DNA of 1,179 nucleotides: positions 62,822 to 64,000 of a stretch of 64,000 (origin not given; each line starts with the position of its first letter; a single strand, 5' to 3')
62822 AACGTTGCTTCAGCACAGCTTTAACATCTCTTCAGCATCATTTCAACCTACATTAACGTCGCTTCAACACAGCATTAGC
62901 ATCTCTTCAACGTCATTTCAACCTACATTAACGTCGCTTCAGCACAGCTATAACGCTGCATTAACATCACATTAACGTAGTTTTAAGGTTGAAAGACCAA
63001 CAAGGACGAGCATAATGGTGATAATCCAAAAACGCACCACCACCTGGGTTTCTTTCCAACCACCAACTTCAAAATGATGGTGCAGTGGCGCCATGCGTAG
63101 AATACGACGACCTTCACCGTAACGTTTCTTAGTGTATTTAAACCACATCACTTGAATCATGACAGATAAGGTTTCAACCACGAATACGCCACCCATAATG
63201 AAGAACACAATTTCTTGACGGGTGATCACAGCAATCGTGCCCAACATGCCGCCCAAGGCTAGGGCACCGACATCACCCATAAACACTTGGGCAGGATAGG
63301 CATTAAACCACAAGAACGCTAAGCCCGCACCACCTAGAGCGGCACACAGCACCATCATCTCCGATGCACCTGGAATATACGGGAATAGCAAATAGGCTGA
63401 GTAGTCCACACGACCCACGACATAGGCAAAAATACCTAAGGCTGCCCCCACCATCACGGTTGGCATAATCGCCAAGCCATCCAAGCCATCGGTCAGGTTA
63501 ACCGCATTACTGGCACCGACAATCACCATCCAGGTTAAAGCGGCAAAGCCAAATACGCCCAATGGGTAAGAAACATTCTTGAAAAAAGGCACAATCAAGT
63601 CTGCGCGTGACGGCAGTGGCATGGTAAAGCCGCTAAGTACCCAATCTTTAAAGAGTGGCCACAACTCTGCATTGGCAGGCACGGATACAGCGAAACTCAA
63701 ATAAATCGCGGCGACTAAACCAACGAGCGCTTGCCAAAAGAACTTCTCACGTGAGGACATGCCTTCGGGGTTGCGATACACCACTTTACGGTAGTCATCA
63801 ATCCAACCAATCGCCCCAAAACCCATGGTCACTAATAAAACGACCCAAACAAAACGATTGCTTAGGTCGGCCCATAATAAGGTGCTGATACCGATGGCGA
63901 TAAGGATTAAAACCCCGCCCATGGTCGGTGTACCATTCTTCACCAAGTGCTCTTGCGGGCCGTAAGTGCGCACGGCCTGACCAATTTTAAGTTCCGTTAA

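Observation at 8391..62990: Window-wide pattern: the last codons plus stop codon of unrelated genes are re-copied in tandem just downstream of the real stop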

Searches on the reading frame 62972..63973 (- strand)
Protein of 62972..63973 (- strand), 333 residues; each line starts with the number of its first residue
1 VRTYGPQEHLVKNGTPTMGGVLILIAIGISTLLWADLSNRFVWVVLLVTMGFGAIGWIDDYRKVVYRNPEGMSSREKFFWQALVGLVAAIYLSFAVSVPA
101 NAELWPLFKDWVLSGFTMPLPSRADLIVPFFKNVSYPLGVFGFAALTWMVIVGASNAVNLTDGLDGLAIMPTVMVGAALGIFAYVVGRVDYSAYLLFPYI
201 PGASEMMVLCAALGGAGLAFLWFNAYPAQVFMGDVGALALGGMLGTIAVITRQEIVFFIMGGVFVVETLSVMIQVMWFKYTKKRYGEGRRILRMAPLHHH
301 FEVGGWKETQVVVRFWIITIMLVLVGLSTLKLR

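Call 27: search_protein_families(library=pfam, proteins=[window:62972-63973:-], max_evalue=1e-8)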
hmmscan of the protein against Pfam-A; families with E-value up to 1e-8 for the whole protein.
window:62972-63973:- (333 aa): 1 family
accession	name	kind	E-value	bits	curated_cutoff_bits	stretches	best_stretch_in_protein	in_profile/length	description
PF00953.26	Glycos_transf_4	-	2.1e-31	109.5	27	1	43-250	2-158/160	Glycosyl transferase family 4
